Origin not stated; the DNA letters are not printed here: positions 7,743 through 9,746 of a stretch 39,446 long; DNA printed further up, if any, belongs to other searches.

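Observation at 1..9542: Two catalytically intact-looking flavin-dependent halogenase paralogues embedded in a sugar-uptake locus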

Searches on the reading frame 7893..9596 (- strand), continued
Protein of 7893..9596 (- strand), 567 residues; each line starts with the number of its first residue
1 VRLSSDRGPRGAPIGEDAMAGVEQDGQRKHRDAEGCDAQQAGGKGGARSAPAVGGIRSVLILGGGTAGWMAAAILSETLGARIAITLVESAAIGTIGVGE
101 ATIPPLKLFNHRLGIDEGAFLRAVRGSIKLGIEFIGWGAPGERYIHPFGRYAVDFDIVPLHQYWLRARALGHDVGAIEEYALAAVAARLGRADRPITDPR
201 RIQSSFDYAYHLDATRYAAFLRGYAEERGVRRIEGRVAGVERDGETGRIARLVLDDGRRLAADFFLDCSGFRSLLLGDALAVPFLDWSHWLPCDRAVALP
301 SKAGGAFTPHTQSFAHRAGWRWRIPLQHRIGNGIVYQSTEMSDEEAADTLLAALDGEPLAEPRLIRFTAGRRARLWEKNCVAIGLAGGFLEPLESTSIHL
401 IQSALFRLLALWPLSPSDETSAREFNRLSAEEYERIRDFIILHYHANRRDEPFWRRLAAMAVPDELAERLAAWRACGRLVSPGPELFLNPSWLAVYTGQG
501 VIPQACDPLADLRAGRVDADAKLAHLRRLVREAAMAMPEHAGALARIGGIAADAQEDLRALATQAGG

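Call 21: find_homologous_proteins(query=window:7893-9596:-, max_evalue=1e-20)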
Query window:7893-9596:- (567 aa): 8000 proteins with E <= 1e-20 among 8000 candidates; the best 120 are listed.
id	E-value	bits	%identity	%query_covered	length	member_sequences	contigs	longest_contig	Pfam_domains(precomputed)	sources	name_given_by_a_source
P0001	0.0e+0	1229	100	97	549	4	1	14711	PF04820.21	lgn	-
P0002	0.0e+0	1015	87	91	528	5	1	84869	PF04820.21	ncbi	-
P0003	1.7e-293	993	84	92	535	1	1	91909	PF01266.31,PF04820.21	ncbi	-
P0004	3.8e-292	988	86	90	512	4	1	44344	PF04820.21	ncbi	-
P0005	1.3e-285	967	84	91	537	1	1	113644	PF04820.21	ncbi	-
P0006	1.5e-240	818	70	90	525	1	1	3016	PF01266.31,PF07992.21,PF13454.13,PF04820.21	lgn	-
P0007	5.2e-220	750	-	-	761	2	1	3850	PF01266.31,PF04820.21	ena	-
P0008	3.4e-204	698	64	87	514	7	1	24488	PF01266.31,PF07992.21,PF04820.21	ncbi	-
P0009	2.3e-199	682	64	87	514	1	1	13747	PF01266.31,PF04820.21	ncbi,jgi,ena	-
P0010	1.5e-196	673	63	84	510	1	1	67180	PF01266.31,PF07992.21,PF04820.21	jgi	jgi:tryptophan halogenase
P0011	1.4e-195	670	61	87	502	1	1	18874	PF01266.31,PF04820.21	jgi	-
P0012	9.8e-194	664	61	87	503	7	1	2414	PF01266.31,PF04820.21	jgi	-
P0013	1.2e-193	663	58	88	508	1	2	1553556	PF01266.31,PF04820.21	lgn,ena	-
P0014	9.4e-193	660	60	87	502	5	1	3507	PF01266.31,PF04820.21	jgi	jgi:tryptophan halogenase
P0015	2.2e-192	659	60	86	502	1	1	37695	PF01266.31,PF04820.21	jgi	jgi:tryptophan halogenase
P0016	2.3e-192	659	60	87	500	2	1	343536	PF01266.31,PF13454.13,PF04820.21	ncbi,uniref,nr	ncbi:tryptophan halogenase family protein [Maricaulis sp.]|uniref:tryptophan halogenase family prote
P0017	1.5e-191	656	60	85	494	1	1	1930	PF01266.31,PF04820.21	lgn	-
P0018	1.8e-191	656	59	86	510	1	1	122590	PF01266.31,PF13454.13,PF04820.21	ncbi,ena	-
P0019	2.0e-191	656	59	87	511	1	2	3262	PF01266.31,PF04820.21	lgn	-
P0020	4.6e-191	655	60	87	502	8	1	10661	PF01266.31,PF07992.21,PF13454.13,PF04820.21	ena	-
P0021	9.0e-191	654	61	82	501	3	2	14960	PF01266.31,PF04820.21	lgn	-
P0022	2.1e-190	653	58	87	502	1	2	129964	PF01266.31,PF07992.21,PF13454.13,PF04820.21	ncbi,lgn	-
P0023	3.8e-190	652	58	87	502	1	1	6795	PF01266.31,PF04820.21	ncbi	-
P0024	4.4e-190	651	61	87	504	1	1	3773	PF04820.21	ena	-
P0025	6.2e-190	651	60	87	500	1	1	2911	PF01266.31,PF07992.21,PF04820.21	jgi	jgi:tryptophan halogenase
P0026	1.6e-189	650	61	87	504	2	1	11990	PF01266.31,PF07992.21,PF04820.21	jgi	jgi:tryptophan halogenase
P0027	1.7e-189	650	61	86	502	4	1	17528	PF01266.31,PF13454.13,PF04820.21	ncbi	ncbi:MAG: tryptophan 7-halogenase [Xanthomonadales bacterium]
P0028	1.8e-189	649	61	87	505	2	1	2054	PF01266.31,PF13454.13,PF04820.21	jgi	jgi:tryptophan halogenase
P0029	5.2e-189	648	58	87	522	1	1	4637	PF01266.31,PF07992.21,PF13454.13,PF04820.21,PF12831.14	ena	-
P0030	9.7e-189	647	57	87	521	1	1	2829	PF01266.31,PF04820.21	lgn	-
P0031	9.9e-189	647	59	86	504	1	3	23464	PF01266.31,PF07992.21,PF13454.13,PF04820.21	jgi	jgi:tryptophan halogenase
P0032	9.9e-189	647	61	87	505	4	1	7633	PF01266.31,PF13454.13,PF04820.21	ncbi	-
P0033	1.1e-188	647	60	86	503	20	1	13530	PF01266.31,PF07992.21,PF13454.13,PF04820.21,PF12831.14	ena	-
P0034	1.9e-188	646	59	87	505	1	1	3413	PF01266.31,PF07992.21,PF13454.13,PF04820.21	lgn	-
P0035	2.2e-188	646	60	87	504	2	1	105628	PF01266.31,PF07992.21,PF13454.13,PF04820.21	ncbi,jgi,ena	ncbi:MAG TPA: tryptophan halogenase family protein [Allosphingosinicella sp.]|jgi:tryptophan halogen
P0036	2.3e-188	646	60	87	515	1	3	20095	PF01266.31,PF07992.21,PF04820.21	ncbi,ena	-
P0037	2.3e-188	646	60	87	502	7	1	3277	PF01266.31,PF13454.13,PF04820.21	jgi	jgi:tryptophan halogenase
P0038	2.7e-188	646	60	87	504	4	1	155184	PF01266.31,PF07992.21,PF13454.13,PF04820.21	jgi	jgi:tryptophan halogenase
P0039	3.5e-188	645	58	87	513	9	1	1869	PF01266.31,PF04820.21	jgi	jgi:tryptophan halogenase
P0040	4.1e-188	645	59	87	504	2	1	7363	PF01266.31,PF04820.21,PF12831.14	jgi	jgi:tryptophan halogenase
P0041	4.2e-188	645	61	86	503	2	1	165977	PF01266.31,PF13454.13,PF04820.21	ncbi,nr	ncbi:MAG: tryptophan halogenase [Alphaproteobacteria bacterium PA4]|nr:MAG: tryptophan halogenase [A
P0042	4.7e-188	645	60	87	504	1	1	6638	PF01266.31,PF04820.21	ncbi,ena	-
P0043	5.7e-188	644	59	86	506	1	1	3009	PF01266.31,PF07992.21,PF13454.13,PF04820.21,PF12831.14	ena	-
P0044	6.4e-188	644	60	87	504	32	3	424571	PF01266.31,PF07992.21,PF13454.13,PF04820.21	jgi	jgi:tryptophan halogenase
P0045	7.2e-188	644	59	87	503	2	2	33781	PF01266.31,PF07992.21,PF13454.13,PF04820.21,PF12831.14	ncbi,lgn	-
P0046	7.5e-188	644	60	86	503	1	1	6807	PF01266.31,PF07992.21,PF04820.21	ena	-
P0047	8.0e-188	644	60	87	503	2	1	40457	PF01266.31,PF13454.13,PF04820.21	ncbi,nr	nr:tryptophan 7-halogenase [Polymorphobacter sp.]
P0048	8.6e-188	644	60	88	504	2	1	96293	PF04820.21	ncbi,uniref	ncbi:tryptophan halogenase family protein [Novosphingobium sp.]|uniref:tryptophan halogenase family 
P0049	9.4e-188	644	57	87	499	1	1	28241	PF01266.31,PF04820.21,PF12831.14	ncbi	ncbi:MAG: tryptophan halogenase family protein [Pseudomonadota bacterium]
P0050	1.1e-187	644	61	87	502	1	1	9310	PF04820.21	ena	-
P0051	1.3e-187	643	59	87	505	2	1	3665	PF01266.31,PF13454.13,PF04820.21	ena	-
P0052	1.5e-187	643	58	86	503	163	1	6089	PF01266.31,PF04820.21,PF12831.14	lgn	-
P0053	1.9e-187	643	58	87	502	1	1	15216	PF01266.31,PF07992.21,PF04820.21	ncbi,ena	-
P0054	3.3e-187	642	59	86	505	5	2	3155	PF01266.31,PF04820.21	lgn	-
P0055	4.2e-187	642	59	87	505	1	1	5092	PF01266.31,PF13454.13,PF04820.21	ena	-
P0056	4.6e-187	641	61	86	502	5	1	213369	PF01266.31,PF07992.21,PF13454.13,PF04820.21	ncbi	ncbi:MAG: tryptophan halogenase family protein [Allosphingosinicella sp.]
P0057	4.9e-187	641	59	87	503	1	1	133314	PF01266.31,PF07992.21,PF13454.13,PF04820.21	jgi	jgi:tryptophan halogenase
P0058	5.4e-187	641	58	87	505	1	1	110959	PF01266.31,PF07992.21,PF13454.13,PF04820.21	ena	-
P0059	6.5e-187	641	57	87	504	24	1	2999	PF01266.31,PF07992.21,PF13454.13,PF04820.21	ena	-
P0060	6.9e-187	641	59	86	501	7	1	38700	PF01266.31,PF04820.21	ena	-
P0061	7.5e-187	641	57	87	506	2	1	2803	PF01266.31,PF04820.21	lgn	-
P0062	8.1e-187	641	60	87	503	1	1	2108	PF01266.31,PF07992.21,PF04820.21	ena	-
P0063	1.0e-186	640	59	87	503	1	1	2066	PF01266.31,PF07992.21,PF13454.13,PF04820.21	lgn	-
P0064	1.1e-186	640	59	86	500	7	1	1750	PF01266.31,PF13454.13,PF04820.21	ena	-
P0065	1.3e-186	640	59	86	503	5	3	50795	PF01266.31,PF07992.21,PF04820.21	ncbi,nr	ncbi:MAG: tryptophan 7-halogenase [Xanthomonadales bacterium]|nr:tryptophan 7-halogenase [Gammaprote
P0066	1.4e-186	640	60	88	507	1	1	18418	PF01266.31,PF13454.13,PF04820.21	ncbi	-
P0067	1.6e-186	640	59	87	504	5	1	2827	PF04820.21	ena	-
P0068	1.9e-186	639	60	87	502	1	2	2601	PF01266.31,PF13454.13,PF04820.21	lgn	-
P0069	2.2e-186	639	57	86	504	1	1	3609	PF01266.31,PF13454.13,PF04820.21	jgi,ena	jgi:tryptophan halogenase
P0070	2.2e-186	639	58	87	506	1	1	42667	PF01266.31,PF04820.21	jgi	jgi:tryptophan 7-halogenase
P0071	3.6e-186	639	57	88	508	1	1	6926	PF01266.31,PF04820.21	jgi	jgi:tryptophan halogenase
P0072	3.7e-186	639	58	86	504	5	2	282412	PF01266.31,PF07992.21,PF04820.21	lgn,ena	-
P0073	3.9e-186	638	58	87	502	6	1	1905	PF01266.31,PF04820.21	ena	-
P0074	4.0e-186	638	59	86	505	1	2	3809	PF01266.31,PF13454.13,PF04820.21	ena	-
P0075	4.6e-186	638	60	87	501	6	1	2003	PF01266.31,PF04820.21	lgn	-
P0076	5.1e-186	638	59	87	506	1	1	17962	PF01266.31,PF07992.21,PF04820.21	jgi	jgi:tryptophan halogenase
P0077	6.1e-186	638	57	86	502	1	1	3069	PF01266.31,PF13454.13,PF04820.21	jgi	-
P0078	6.5e-186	638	59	87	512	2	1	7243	PF01266.31,PF04820.21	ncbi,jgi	jgi:tryptophan halogenase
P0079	8.3e-186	637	58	86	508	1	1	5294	PF01266.31,PF04820.21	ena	-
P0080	8.5e-186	637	58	87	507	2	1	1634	PF01266.31,PF13454.13,PF04820.21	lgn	-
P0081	1.0e-185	637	57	86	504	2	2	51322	PF01266.31,PF13454.13,PF04820.21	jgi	-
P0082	1.6e-185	636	59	86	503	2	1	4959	PF01266.31,PF13454.13,PF04820.21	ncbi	-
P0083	1.7e-185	636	56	88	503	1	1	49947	PF01266.31,PF04820.21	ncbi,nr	ncbi:MAG: tryptophan halogenase family protein [Wenzhouxiangellaceae bacterium]|nr:tryptophan haloge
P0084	1.9e-185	636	57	86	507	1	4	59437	PF01266.31,PF07992.21,PF13454.13,PF04820.21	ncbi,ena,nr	ncbi:MAG: tryptophan 7-halogenase [Woeseiaceae bacterium]|nr:tryptophan 7-halogenase [Woeseiaceae ba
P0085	2.0e-185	636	59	87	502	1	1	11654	PF01266.31,PF13454.13,PF04820.21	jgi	jgi:tryptophan halogenase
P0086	2.5e-185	636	58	88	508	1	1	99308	PF04820.21,PF12831.14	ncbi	ncbi:MAG: tryptophan halogenase family protein [Terricaulis silvestris]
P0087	2.5e-185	636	58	86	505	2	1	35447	PF01266.31,PF04820.21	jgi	-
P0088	2.6e-185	636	59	87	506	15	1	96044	PF01266.31,PF13454.13,PF04820.21,PF12831.14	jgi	jgi:tryptophan 7-halogenase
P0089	3.2e-185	635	58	86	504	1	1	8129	PF01266.31,PF04820.21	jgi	-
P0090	4.2e-185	635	59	86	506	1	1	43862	PF01266.31,PF07992.21,PF13454.13,PF04820.21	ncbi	-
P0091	5.3e-185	635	58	88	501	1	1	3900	PF01266.31,PF04820.21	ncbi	-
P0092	5.4e-185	635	58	87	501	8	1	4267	PF01266.31,PF04820.21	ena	-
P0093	6.3e-185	634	58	87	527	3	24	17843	PF04820.21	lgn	-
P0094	6.4e-185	634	57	86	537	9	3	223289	PF01266.31,PF04820.21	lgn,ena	-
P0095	6.4e-185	634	58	87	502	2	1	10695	PF01266.31,PF07992.21,PF13454.13,PF04820.21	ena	-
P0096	7.8e-185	634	57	87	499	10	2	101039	PF01266.31,PF04820.21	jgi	jgi:tryptophan 7-halogenase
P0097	9.4e-185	634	58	86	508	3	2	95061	PF01266.31,PF07992.21,PF13454.13,PF04820.21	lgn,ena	-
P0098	1.1e-184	634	58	87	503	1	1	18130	PF01266.31,PF07992.21,PF13454.13,PF04820.21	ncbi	-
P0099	1.4e-184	633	60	87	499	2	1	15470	PF04820.21,PF12831.14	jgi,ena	jgi:tryptophan halogenase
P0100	2.3e-184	633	58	87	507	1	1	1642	PF01266.31,PF13454.13,PF04820.21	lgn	-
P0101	3.0e-184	632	59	87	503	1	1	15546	PF01266.31,PF07992.21,PF04820.21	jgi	jgi:tryptophan halogenase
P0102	3.6e-184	632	59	87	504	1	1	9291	PF01266.31,PF04820.21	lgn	-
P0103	4.5e-184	632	60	87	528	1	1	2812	PF01266.31,PF07992.21,PF13454.13,PF04820.21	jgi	jgi:tryptophan halogenase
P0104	4.5e-184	632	59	87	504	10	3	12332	PF01266.31,PF04820.21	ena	-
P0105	4.7e-184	632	58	87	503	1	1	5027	PF01266.31,PF07992.21,PF13454.13,PF04820.21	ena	-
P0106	6.1e-184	631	60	83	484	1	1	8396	PF04820.21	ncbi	-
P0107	1.1e-183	630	56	87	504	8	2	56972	PF01266.31,PF04820.21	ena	-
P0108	1.3e-183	630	59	86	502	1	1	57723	PF01266.31,PF07992.21,PF13454.13,PF04820.21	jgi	jgi:tryptophan halogenase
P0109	1.4e-183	630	58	86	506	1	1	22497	PF01266.31,PF04820.21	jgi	jgi:tryptophan halogenase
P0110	1.5e-183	630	58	87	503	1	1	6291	PF01266.31,PF07992.21,PF13454.13,PF04820.21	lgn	-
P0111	1.8e-183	630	59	87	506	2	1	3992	PF01266.31,PF04820.21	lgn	-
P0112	1.9e-183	630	57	87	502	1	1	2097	PF04820.21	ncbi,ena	-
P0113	2.3e-183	629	59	89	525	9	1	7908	PF04820.21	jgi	-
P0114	2.6e-183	629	55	87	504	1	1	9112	PF01266.31,PF04820.21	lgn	-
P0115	2.7e-183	629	57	87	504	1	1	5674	PF01266.31,PF04820.21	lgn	-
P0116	2.8e-183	629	57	87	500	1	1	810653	PF01266.31,PF13454.13,PF04820.21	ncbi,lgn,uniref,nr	ncbi:tryptophan halogenase family protein [Maricaulis parjimensis]|uniref:tryptophan halogenase fami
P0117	3.1e-183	629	60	87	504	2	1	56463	PF01266.31,PF04820.21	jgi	-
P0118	3.3e-183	629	60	87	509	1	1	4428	PF01266.31,PF07992.21,PF04820.21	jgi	-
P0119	5.5e-183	628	58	86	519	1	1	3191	PF01266.31,PF04820.21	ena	-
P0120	9.1e-183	627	57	86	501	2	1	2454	PF01266.31,PF04820.21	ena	-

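Call 22: find_encoding_contigs(protein=P0002, flank=10000, max_places=3)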
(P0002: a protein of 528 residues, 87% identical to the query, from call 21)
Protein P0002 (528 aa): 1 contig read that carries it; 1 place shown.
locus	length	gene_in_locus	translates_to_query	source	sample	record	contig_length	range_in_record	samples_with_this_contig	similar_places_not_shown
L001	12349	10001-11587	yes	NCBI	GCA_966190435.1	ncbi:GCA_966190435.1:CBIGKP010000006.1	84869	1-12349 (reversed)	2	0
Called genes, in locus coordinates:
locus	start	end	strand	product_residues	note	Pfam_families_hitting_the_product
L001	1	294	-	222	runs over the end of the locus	PF13801:Metal_resist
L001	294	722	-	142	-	-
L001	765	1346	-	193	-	PF04542:Sigma70_r2, PF22233:PhyR_sigma-like (faint), PF04545:Sigma70_r4, PF08281:Sigma70_r4_2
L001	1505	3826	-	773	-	PF00128:Alpha-amylase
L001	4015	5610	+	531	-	PF00474:SSF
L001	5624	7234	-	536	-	PF00474:SSF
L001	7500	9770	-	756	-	-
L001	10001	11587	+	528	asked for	PF04820:Trp_halogenase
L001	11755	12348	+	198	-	?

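Call 23: find_encoding_contigs(protein=P0001, flank=10000, max_places=3)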
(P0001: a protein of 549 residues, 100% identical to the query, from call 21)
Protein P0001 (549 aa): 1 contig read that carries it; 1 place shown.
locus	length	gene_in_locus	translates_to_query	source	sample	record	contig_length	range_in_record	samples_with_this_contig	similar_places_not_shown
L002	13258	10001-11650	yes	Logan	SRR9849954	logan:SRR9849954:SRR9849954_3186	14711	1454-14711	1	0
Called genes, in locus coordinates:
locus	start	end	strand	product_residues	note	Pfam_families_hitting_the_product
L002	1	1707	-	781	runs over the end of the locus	PF00128:Alpha-amylase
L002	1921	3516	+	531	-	PF00474:SSF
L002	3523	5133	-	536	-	PF00474:SSF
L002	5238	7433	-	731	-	PF00128:Alpha-amylase, PF02806:Alpha-amylase_C (weak), PF01833:TIG, PF00686:CBM_20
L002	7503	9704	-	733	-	PF14508:GH97_N, PF10566:Glyco_hydro_97, PF14509:GH97_C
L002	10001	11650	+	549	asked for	PF04820:Trp_halogenase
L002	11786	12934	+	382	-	PF00356:LacI, PF00532:Peripla_BP_1, PF13407:Peripla_BP_4, PF13377:Peripla_BP_3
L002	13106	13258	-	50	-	?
